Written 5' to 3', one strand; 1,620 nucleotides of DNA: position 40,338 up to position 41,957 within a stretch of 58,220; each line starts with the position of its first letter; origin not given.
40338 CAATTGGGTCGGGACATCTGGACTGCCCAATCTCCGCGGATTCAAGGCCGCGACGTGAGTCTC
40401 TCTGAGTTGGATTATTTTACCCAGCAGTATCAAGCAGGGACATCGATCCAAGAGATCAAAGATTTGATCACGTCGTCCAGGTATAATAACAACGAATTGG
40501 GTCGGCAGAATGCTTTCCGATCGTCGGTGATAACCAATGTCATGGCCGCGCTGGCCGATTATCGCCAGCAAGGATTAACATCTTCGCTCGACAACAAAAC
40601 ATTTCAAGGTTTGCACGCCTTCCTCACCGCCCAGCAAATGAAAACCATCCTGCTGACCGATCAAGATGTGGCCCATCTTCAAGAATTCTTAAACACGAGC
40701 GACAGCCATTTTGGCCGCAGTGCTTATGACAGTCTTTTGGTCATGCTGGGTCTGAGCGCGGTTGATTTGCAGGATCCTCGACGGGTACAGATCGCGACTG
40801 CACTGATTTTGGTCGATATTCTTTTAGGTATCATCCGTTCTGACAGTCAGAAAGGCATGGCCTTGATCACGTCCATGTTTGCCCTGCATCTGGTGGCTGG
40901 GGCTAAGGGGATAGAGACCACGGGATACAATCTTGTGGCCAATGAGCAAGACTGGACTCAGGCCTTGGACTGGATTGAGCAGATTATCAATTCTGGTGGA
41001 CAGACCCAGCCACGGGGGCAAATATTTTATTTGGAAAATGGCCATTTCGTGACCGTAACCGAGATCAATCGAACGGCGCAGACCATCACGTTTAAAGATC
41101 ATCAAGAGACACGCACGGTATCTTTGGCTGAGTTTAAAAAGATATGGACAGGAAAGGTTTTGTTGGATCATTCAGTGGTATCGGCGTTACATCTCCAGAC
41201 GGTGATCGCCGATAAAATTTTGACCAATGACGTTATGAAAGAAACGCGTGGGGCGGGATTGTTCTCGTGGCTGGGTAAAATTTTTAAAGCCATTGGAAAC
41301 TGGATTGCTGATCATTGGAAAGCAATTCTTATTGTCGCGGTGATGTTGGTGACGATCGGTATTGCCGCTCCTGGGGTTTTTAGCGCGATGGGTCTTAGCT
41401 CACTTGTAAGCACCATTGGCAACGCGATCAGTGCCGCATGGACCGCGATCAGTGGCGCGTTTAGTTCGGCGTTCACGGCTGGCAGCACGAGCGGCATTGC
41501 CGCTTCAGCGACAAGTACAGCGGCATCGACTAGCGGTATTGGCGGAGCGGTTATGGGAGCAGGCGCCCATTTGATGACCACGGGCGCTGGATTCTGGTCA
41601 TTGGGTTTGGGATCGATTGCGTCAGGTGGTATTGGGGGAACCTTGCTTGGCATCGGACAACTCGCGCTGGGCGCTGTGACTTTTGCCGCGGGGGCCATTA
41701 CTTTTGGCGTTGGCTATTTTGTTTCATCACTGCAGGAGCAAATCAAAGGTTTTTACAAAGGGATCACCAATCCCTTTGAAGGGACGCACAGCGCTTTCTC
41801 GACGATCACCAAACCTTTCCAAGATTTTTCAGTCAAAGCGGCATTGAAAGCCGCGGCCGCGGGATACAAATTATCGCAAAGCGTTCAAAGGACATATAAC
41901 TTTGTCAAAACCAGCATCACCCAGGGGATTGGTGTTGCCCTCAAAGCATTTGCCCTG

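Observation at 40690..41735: C39-like papain-fold unit lacking the catalytic Cys, fused directly to a five-helix Gly/Ala membrane cluster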

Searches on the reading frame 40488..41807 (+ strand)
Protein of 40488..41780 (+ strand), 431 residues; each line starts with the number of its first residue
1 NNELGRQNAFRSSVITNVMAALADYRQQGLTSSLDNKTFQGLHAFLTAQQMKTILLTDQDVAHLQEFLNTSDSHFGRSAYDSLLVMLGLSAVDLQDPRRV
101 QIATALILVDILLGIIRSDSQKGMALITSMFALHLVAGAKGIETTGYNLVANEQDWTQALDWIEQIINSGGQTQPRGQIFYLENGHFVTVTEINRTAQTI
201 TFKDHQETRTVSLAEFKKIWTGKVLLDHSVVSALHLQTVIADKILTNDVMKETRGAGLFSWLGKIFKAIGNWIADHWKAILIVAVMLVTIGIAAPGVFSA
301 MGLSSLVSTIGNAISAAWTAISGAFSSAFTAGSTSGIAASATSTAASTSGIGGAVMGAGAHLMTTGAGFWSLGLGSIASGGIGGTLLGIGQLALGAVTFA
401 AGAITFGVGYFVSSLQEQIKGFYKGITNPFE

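Call 12: find_homologous_proteins(query=window:40488-41780:+, max_evalue=0.001)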
Query window:40488-41780:+: 8000 candidates shared short words with the query, none scored E <= 0.001.

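Call 14: find_related_loci(query=window:40488-41780:+, collection=genome_contigs, flank=10000)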
Query window:40488-41780:+ (431 aa) in genome_contigs; peptide patterns used: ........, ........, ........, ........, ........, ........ (x = any residue, [..] = any of these).
157 stretches matched a pattern; 2 encode a relative of the query (tblastn E <= 1e-3); 1 distinct loci.
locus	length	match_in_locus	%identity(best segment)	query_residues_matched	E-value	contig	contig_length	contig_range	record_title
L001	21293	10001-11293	100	1-431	0e+0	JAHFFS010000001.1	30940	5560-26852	MAG: Candidatus Omnitrophota bacterium isolate nzgw298 NODE_1496_length_30941_cov_3.754575, whole genome shotgun sequenc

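Call 64: predict_structure(alignment_id=A4)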
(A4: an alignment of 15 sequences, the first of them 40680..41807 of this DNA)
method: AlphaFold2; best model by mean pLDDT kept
length: 376 residues; sequences in the alignment: 15
mean_pLDDT: 70.5   pTM: 0.54
mean pLDDT of the five models: 70.5, 69.8, 69.0, 67.5, 67.2
residues with pLDDT >= 90: 106; 70-90: 104; 50-70: 82; < 50: 84
segments of 3 or more residues with pLDDT < 50: 205-243, 260-284, 367-376
pLDDT, mean of each block of 10 residues (from residue 1): 62 86 81 85 86 65 88 92 91 93 71 85 93 95 92 95 93 93 93 56 48 36 35 39 49 55 37 36 55 74 77 80 74 69 68 60 48 36
secondary structure, 60 per line:
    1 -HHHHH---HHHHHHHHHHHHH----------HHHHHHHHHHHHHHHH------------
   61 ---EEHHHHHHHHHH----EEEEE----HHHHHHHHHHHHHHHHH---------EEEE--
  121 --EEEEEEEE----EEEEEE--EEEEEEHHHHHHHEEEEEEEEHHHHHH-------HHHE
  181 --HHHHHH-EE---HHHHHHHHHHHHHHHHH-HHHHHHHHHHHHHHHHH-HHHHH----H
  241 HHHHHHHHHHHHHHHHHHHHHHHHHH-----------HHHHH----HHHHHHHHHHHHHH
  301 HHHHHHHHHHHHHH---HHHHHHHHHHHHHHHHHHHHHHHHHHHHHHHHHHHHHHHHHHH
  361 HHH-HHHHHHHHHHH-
elements in order: H2-6 H10-22 H33-48 H66-75 E80-84 H89-105 E115-118 E123-130 E135-140 E143-148 H149-155 E156-163 H164-169 H183-188 H195-211 H213-229 H231-235 H240-266 H278-282 H287-314 H318-363 H365-375
